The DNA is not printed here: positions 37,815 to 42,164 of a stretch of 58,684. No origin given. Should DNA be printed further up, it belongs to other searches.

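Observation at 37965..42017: AfsR-like SARP regulator with a class III nucleotidyl cyclase domain inserted between the BTAD and the STAND ATPase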

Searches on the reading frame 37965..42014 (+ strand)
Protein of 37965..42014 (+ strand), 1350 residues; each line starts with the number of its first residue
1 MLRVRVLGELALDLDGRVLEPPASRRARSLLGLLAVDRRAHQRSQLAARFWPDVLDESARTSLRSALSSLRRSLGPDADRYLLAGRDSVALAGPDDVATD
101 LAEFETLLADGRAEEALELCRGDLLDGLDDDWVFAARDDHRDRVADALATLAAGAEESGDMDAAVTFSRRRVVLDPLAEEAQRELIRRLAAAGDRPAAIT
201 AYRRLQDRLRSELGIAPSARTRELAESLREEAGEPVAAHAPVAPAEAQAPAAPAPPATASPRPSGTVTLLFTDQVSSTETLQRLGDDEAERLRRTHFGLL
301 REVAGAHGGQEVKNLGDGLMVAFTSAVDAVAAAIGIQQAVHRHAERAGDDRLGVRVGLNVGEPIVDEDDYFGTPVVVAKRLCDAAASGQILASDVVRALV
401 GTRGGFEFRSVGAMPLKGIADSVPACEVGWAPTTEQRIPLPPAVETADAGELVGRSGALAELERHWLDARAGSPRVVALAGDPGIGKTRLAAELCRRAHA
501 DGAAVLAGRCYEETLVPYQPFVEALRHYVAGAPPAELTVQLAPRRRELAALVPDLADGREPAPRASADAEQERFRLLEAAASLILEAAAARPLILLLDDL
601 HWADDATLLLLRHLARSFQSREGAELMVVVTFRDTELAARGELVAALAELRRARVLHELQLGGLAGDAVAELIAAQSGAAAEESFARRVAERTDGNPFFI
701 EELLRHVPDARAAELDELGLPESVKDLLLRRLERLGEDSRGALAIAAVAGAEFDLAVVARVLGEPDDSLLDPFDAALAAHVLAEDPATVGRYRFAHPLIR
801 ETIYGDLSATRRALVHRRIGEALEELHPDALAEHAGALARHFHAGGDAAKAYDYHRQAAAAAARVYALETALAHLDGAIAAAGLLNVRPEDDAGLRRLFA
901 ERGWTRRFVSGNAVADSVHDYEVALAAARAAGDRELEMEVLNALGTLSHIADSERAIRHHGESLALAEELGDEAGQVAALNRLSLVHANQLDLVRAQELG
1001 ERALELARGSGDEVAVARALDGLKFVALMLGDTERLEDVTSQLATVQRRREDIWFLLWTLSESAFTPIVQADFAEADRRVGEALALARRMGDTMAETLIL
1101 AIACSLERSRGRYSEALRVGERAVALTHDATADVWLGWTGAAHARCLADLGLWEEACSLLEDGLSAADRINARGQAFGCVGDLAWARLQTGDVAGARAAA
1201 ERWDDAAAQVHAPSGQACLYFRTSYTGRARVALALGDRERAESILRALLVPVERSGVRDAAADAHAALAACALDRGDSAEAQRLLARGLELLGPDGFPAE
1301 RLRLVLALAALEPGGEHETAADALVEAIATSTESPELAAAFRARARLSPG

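Call 4: search_protein_families(library=pfam, proteins=[window:37965-42014:+], max_evalue=0.1)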
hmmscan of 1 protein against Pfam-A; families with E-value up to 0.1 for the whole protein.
window:37965-42014:+ (1350 aa): 12 families
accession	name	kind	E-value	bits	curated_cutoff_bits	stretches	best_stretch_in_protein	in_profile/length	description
PF13191.12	AAA_16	-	3.2e-29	103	32.6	1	451-628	1-166/167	AAA ATPase domain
PF03704.23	BTAD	-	4.7e-15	56.7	22.1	1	112-229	28-146/146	Bacterial transcriptional activator domain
PF00211.25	Guanylate_cyc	-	6e-12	46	21.9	1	263-418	5-172/183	Adenylate and Guanylate cyclase catalytic domain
PF17874.7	TPR_MalT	-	7.5e-09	35.7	45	1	984-1297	8-315/336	MalT-like TPR region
PF13401.12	AAA_22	-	4.5e-06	27.5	27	1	474-626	5-118/130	AAA domain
PF24883.2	NPHP3_N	-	0.002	18.8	24.8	1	464-631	13-162/164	Nephrocystin 3, N-terminal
PF20720.3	nSTAND3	-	0.0021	18.2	27.2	1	475-505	18-48/155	Novel STAND NTPase 3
PF13424.12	TPR_12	-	0.0022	18.6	30.1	2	978-1034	4-62/77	Tetratricopeptide repeat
PF07719.23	TPR_2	-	0.013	16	27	0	978-1008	2-32/34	Tetratricopeptide repeat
PF05729.18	NACHT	-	0.021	15.1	26.7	0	475-500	1-26/167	NACHT domain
PF00931.28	NB-ARC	-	0.022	14.5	23.5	0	471-497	15-41/248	NB-ARC domain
PF12895.13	ANAPC3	-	0.025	15.3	27.2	0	1111-1162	3-48/82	Anaphase-promoting complex, cyclosome, subunit 3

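Call 5: search_protein_families(library=ncbifam, proteins=[window:37965-42014:+], max_evalue=0.1)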
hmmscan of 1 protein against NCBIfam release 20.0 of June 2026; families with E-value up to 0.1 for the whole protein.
window:37965-42014:+ (1350 aa): 5 families
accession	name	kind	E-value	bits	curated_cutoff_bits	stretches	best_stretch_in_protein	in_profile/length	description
TIGR03903.1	TOMM_kin_cyc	equivalog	1.3e-57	195.5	705.75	1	286-1012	311-1051/1267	TOMM system kinase/cyclase fusion protein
NF058673.1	LipAdnlyCyLipJMY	equivalog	1.3e-16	60.3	800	1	267-420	296-441/449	bifunctional lipase/adenylate cyclase LipJ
NF053520.1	HK_Porph_FimS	equivalog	0.0018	16.6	600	1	914-1126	60-273/618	sensor histidine kinase FimS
NF006746.0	PRK09270.1-5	subfamily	0.022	13.7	250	0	474-504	21-51/210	nucleoside/nucleotide kinase family protein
NF003420.0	PRK04841.1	equivalog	0.03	12.3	537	1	1193-1296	665-765/903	HTH-type transcriptional regulator MalT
